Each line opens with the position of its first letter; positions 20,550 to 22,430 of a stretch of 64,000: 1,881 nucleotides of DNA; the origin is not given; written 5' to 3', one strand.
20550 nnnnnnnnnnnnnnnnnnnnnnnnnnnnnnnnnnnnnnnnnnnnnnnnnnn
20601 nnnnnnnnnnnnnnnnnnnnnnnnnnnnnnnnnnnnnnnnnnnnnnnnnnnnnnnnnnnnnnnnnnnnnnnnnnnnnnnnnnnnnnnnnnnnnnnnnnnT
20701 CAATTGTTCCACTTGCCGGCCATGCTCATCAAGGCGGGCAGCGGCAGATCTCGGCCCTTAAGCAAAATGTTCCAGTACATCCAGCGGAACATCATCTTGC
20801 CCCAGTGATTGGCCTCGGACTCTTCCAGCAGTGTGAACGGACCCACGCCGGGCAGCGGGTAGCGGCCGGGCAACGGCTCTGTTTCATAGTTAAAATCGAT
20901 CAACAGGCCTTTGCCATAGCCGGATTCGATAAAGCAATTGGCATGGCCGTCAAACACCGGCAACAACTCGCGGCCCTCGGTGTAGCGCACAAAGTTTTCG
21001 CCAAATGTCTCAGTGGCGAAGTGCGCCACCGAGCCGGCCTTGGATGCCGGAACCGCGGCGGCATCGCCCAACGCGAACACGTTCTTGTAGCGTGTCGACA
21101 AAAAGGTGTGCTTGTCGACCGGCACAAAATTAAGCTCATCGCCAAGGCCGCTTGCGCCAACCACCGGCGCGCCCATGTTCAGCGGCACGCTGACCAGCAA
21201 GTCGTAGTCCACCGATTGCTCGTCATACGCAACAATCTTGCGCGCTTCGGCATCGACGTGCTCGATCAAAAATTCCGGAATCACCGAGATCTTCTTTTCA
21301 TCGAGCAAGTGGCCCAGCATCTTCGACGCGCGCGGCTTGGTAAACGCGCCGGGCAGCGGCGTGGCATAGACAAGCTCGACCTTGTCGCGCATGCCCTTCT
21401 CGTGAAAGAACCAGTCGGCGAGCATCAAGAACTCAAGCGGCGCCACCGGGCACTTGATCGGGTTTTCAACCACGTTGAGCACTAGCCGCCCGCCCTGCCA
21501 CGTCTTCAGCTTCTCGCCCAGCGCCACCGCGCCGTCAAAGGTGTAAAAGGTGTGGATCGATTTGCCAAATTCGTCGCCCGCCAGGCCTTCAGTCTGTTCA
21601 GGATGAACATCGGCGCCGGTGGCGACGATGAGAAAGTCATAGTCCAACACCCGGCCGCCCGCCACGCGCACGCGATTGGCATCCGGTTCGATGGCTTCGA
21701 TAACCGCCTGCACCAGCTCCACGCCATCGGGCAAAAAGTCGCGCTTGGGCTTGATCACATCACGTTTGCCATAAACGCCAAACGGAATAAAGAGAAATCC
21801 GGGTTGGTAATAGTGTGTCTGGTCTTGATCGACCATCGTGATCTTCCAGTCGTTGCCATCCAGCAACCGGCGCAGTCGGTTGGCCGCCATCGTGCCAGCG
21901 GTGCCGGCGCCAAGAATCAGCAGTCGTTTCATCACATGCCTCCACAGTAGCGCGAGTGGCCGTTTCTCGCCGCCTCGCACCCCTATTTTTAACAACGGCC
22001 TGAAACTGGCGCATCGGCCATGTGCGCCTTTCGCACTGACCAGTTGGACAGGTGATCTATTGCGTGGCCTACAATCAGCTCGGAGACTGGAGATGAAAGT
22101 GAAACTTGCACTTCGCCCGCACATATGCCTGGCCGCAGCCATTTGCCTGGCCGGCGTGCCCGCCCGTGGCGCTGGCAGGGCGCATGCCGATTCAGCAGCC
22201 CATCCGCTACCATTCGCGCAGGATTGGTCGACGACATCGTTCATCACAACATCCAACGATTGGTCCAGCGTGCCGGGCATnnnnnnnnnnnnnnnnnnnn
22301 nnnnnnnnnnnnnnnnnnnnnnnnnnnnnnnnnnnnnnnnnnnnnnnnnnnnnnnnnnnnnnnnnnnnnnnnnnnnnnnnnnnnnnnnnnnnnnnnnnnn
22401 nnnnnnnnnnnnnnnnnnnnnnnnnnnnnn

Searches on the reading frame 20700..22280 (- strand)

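Call 45: search_protein_families(library=ncbifam, proteins=[window:20700-22280:-], max_evalue=0.00001)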
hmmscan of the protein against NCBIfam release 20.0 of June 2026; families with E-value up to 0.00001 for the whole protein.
window:20700-22280:- (526 aa): 4 families
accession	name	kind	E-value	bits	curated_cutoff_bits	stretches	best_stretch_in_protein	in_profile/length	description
NF049943.1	SQR_III_seleno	exception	1.3e-188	627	525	1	118-523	1-405/406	type III sulfide quinone reductase, selenoprotein subtype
TIGR03169.1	Nterm_to_SelD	hypoth_equivalog_domain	9.4e-12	44.9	310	1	186-439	68-316/365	pyridine nucleotide-disulfide oxidoreductase family protein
NF042949.2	3PPDioc_HcaD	equivalog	5.3e-10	38.6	450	1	118-260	2-141/386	3-phenylpropionate/cinnamic acid dioxygenase ferredoxin--NAD(+) reductase subunit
NF045765.1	PhenlGlyoxDHPadH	equivalog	6.4e-07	28.6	475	1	120-259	5-141/416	NADH-dependent phenylglyoxylate dehydrogenase subunit epsilon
